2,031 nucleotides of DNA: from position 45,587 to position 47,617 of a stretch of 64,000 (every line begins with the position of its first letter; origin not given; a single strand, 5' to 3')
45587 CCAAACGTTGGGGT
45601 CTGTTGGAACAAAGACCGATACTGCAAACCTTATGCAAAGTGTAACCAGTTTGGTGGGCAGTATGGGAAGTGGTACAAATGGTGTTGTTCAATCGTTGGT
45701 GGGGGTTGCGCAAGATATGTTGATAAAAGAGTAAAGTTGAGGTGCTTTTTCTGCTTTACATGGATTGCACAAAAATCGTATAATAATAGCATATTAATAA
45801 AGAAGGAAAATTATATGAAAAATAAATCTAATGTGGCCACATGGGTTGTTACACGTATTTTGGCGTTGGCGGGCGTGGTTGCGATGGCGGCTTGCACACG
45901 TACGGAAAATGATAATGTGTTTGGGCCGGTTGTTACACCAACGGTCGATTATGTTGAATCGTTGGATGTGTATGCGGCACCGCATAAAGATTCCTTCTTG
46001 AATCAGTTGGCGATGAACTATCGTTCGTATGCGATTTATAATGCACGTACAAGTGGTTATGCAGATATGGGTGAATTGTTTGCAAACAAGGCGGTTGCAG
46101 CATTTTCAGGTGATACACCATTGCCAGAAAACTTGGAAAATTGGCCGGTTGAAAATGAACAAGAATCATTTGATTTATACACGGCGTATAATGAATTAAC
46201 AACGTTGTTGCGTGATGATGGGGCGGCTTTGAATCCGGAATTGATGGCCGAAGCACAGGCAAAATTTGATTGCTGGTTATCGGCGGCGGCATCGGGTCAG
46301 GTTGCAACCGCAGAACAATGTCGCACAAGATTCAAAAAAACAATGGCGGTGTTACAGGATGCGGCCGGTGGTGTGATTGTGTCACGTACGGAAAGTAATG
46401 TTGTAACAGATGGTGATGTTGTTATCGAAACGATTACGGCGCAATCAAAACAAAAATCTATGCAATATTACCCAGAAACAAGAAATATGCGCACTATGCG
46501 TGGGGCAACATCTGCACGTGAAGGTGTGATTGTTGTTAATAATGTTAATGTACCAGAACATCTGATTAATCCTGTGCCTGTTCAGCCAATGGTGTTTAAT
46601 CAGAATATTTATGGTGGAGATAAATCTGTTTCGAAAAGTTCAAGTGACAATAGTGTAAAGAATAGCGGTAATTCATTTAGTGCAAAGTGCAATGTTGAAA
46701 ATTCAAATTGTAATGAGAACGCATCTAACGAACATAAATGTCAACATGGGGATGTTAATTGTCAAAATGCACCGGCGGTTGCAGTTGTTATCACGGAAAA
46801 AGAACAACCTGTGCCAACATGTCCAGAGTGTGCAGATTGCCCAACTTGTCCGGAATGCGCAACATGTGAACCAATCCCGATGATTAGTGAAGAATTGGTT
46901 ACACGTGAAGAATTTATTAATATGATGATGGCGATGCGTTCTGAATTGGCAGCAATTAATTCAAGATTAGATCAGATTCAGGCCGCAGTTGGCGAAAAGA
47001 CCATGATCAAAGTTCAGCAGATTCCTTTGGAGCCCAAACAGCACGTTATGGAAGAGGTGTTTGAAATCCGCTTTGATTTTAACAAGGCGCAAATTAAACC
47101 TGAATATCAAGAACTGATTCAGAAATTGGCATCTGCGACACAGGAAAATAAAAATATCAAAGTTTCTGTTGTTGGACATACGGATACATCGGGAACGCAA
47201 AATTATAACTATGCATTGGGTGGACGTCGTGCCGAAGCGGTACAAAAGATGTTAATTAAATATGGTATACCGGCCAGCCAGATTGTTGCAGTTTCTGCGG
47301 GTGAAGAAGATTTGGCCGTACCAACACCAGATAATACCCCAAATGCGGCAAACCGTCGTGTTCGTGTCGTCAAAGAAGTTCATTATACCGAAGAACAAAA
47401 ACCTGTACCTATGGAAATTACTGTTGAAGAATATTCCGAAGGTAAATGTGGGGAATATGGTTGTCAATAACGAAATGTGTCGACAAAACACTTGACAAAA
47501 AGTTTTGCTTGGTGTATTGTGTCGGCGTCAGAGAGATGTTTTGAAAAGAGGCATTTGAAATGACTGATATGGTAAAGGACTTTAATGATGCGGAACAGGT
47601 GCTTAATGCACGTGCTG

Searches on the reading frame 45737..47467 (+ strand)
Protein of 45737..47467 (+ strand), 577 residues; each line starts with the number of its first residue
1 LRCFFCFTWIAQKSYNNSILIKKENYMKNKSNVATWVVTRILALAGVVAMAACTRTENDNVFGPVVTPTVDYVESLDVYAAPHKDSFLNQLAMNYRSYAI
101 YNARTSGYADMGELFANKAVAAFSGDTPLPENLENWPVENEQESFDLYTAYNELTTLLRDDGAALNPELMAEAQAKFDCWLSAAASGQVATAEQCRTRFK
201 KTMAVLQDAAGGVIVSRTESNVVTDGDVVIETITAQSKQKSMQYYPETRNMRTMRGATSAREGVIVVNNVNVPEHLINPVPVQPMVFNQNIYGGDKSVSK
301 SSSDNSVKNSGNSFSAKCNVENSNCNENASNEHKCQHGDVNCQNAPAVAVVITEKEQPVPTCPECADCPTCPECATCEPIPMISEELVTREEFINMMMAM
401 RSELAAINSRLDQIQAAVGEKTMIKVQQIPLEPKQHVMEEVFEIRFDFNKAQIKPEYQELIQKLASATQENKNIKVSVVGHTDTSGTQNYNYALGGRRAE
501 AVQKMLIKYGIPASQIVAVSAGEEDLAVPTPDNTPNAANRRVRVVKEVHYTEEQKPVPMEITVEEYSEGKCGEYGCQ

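Call 64: search_protein_families(library=pfam, proteins=[window:45737-47467:+], max_evalue=0.00001)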
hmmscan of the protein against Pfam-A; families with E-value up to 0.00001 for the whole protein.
window:45737-47467:+ (577 aa): 1 family
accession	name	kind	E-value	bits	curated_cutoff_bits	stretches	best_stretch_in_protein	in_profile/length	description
PF00691.25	OmpA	-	2.1e-20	73.3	27.2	1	445-540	1-98/98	OmpA family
